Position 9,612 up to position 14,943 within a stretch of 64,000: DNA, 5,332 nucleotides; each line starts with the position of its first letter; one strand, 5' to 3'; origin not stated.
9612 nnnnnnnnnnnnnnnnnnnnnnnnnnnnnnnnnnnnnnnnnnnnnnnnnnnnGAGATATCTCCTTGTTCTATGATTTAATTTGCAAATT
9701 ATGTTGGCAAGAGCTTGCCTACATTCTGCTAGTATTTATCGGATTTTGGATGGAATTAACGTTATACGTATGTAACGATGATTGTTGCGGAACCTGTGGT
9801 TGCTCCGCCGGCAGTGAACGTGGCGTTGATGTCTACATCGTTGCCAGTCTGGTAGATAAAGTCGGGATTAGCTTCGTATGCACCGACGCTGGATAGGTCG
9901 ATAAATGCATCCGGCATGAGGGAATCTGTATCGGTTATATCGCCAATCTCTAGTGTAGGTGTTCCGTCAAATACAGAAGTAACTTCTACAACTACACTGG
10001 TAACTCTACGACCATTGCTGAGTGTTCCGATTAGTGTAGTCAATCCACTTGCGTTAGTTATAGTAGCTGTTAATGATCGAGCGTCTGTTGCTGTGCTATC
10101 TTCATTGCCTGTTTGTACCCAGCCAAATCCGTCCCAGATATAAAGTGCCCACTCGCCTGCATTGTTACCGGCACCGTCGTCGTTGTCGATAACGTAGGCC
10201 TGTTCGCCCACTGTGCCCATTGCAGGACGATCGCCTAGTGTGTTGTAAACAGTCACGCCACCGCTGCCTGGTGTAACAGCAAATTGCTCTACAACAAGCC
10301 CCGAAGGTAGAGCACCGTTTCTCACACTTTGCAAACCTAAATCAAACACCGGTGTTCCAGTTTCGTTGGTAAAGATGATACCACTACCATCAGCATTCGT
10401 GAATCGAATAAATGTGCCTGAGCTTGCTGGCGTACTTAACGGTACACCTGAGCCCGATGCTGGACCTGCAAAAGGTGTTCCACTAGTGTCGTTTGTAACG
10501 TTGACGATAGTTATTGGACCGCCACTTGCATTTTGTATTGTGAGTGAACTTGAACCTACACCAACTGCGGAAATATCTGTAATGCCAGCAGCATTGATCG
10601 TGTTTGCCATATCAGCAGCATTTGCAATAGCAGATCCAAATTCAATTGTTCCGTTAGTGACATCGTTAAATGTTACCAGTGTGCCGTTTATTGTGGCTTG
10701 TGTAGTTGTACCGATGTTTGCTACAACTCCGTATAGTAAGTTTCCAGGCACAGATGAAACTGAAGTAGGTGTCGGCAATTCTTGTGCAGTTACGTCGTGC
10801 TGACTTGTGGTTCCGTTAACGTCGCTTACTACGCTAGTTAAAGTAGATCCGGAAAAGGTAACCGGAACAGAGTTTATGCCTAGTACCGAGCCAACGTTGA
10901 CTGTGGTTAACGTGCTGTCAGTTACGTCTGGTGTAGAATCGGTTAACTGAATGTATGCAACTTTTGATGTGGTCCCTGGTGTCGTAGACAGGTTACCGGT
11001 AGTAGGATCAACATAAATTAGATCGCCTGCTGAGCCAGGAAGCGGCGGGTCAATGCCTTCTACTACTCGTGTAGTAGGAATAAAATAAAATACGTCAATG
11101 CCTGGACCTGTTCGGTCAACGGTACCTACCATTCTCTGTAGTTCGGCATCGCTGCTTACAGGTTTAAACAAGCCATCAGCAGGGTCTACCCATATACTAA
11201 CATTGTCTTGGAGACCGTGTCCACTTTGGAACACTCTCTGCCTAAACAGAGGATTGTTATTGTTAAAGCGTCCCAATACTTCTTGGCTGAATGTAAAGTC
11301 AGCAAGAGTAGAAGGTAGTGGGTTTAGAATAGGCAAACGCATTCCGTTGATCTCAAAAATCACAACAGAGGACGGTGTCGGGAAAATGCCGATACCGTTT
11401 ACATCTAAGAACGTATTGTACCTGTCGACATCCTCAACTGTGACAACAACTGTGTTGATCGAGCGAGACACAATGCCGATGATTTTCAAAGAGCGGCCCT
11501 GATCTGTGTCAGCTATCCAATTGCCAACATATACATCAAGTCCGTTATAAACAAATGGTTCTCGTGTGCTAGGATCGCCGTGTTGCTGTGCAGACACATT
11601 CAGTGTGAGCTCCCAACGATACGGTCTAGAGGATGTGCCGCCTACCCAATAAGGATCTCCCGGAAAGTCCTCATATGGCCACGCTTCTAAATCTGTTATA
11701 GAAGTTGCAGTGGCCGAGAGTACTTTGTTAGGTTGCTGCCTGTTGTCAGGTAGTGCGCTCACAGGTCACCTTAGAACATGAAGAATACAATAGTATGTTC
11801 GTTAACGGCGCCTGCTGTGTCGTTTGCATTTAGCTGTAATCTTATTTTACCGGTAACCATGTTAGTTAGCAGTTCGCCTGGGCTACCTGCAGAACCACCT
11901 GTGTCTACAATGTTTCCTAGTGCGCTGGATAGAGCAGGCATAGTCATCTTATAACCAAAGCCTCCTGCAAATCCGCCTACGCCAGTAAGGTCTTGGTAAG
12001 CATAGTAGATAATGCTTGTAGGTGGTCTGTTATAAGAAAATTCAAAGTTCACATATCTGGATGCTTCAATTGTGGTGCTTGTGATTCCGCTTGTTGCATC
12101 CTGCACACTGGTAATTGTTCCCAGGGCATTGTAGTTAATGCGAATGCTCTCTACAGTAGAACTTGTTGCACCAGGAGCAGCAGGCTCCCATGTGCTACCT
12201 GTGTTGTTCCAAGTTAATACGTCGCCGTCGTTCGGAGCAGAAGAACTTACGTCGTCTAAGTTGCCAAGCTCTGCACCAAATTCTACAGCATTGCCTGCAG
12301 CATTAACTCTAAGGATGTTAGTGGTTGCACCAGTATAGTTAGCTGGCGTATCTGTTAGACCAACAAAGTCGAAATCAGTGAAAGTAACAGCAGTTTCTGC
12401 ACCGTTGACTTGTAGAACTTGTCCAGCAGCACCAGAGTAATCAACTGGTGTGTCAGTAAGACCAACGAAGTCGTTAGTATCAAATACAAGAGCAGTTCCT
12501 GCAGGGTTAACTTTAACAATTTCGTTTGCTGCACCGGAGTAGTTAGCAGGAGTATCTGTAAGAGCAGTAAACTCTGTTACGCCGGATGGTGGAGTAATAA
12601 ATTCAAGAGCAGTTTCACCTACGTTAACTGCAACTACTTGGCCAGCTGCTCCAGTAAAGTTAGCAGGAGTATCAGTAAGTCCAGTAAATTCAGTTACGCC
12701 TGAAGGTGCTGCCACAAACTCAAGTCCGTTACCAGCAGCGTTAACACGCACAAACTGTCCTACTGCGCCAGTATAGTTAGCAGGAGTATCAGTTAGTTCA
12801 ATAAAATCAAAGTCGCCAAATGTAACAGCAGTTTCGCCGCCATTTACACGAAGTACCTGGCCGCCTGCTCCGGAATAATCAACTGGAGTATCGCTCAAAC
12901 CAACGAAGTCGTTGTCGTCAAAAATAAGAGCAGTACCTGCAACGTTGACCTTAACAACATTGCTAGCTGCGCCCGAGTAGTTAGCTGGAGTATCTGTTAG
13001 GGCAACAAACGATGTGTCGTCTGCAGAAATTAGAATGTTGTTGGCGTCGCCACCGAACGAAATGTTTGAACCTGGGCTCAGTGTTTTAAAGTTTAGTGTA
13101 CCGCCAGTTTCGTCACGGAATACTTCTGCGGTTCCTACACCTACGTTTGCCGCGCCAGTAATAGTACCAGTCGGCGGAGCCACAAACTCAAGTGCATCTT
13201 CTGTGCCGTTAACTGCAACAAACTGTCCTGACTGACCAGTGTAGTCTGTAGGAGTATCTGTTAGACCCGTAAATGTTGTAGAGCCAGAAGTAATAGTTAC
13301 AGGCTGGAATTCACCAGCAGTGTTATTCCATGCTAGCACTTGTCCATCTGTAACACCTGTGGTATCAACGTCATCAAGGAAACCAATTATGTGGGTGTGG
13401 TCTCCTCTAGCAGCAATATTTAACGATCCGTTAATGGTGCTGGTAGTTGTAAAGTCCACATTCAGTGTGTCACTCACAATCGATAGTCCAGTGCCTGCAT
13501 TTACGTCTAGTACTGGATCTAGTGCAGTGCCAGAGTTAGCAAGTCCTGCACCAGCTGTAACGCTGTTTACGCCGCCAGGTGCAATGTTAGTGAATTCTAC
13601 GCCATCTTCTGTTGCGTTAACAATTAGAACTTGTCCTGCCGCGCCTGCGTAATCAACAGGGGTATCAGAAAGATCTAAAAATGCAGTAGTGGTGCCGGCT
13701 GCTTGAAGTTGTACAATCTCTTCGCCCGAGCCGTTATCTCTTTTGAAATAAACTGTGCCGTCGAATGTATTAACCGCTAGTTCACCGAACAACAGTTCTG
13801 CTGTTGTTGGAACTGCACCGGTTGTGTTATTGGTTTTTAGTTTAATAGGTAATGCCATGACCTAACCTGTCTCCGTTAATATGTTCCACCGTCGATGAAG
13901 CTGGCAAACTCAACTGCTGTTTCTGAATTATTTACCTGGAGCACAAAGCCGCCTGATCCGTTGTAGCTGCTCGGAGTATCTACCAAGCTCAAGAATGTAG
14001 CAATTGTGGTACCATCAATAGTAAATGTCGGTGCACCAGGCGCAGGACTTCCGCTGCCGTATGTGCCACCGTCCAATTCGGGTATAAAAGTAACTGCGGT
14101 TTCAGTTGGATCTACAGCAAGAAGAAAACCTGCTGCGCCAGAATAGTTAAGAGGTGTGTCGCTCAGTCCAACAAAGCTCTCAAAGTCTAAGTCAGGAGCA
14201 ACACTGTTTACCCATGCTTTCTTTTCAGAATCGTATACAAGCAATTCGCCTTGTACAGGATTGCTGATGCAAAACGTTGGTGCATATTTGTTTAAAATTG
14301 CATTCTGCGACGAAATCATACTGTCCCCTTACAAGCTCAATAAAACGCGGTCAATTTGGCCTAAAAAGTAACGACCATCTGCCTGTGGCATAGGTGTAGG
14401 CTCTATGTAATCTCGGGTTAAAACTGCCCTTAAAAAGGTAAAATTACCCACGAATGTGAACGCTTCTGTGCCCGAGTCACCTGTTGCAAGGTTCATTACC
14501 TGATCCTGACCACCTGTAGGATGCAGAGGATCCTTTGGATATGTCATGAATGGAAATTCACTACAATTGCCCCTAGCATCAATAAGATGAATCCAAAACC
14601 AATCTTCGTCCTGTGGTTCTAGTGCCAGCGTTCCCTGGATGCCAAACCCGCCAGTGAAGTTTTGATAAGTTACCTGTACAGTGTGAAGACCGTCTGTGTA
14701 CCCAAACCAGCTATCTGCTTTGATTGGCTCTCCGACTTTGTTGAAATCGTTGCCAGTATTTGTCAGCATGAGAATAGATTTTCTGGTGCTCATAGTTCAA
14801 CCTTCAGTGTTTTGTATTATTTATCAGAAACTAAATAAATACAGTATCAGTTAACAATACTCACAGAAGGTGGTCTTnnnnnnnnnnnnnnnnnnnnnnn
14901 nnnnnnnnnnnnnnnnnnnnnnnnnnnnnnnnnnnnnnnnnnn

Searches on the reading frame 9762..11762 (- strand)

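Call 36: search_protein_families(library=phrogs, proteins=[window:9762-11762:-], max_evalue=0.00001)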
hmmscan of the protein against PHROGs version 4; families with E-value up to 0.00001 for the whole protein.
window:9762-11762:- (666 aa): 1 family
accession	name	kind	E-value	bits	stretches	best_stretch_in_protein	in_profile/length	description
phrog_4042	-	unknown function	1.1e-08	36.1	1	569-663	32-124/129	-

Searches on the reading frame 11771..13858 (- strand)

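Call 36: search_protein_families(library=phrogs, proteins=[window:11771-13858:-], max_evalue=0.00001)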
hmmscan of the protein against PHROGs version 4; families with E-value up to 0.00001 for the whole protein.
window:11771-13858:- (695 aa): 4 families
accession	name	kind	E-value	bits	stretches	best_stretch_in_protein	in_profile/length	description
phrog_11660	-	tail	1.5e-85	289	3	278-464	201-383/1412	tail protein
phrog_18179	-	head and packaging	2.8e-28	100.4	0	55-111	201-255/482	virion structural protein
phrog_17462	-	unknown function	1.6e-21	77.5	0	498-586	303-392/542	-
phrog_33012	-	unknown function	2.9e-15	55.8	0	189-242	82-134/1364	-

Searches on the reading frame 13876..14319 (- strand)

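Call 36: search_protein_families(library=phrogs, proteins=[window:13876-14319:-], max_evalue=0.00001)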
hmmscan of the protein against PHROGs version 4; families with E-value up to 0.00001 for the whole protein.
window:13876-14319:- (147 aa): 3 families
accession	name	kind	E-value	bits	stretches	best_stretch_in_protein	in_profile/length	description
phrog_18179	-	head and packaging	2.4e-08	34.6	0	102-145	202-245/482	virion structural protein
phrog_11660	-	tail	1.5e-07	30.5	0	36-139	334-444/1412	tail protein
phrog_17462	-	unknown function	7.7e-06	25.7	0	107-139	301-333/542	-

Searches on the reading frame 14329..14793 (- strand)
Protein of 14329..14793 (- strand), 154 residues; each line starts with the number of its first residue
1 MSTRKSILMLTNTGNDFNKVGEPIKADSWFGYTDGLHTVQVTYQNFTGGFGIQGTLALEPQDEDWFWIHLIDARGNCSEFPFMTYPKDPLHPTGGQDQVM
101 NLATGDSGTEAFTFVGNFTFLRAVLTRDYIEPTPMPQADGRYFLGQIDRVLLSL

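Call 36: search_protein_families(library=phrogs, proteins=[window:14329-14793:-], max_evalue=0.00001)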
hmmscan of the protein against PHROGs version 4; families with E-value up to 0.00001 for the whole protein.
window:14329-14793:- (154 aa): 2 families
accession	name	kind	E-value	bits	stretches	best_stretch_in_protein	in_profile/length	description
phrog_13657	-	unknown function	6e-26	92.1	1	7-151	27-162/165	-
phrog_14467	-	head and packaging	1.1e-07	32.4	1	22-72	202-256/323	virion structural protein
